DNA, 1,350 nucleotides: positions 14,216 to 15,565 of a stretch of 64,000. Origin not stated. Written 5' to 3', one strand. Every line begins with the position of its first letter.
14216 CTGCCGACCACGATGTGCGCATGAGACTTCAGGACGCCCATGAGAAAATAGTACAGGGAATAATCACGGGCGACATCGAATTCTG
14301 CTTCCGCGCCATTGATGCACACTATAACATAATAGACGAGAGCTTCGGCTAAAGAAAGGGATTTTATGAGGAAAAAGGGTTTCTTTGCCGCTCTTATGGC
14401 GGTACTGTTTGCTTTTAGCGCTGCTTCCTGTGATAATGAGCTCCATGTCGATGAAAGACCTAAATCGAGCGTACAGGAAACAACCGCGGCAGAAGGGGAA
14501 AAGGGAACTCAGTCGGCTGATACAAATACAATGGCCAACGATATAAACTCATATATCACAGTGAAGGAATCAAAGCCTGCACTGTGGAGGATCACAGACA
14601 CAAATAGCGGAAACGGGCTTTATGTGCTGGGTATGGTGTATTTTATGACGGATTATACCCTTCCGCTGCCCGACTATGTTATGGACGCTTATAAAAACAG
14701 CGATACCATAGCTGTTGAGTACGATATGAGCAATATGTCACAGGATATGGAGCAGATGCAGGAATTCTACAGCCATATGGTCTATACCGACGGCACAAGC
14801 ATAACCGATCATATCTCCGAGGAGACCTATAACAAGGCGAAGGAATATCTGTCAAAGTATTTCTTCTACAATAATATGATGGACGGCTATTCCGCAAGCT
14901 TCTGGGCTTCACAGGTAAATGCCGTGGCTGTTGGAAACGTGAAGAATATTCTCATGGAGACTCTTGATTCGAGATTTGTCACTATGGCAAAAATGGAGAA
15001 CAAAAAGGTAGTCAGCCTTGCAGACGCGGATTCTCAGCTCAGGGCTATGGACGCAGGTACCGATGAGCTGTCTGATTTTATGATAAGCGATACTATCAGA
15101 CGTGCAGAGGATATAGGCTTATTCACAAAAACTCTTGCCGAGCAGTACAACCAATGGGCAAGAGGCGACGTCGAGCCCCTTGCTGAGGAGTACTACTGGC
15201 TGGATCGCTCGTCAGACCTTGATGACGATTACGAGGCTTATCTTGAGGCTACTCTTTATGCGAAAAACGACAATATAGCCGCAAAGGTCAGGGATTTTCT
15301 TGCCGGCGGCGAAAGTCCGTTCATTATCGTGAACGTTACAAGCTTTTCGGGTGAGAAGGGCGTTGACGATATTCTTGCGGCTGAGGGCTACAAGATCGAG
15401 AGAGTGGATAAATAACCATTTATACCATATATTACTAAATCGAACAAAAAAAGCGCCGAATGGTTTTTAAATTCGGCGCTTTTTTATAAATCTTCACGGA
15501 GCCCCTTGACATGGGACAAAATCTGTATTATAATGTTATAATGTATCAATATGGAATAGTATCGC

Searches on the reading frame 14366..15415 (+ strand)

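Call 70: search_protein_families(library=pfam, proteins=[window:14366-15415:+], max_evalue=0.001)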
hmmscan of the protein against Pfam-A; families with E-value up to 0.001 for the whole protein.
window:14366-15415:+ (349 aa): 1 family
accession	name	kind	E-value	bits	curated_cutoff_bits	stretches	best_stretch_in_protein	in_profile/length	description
PF01963.22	TraB_PrgY_gumN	-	1e-40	140.7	26.8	1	72-346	1-263/263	TraB/PrgY/gumN family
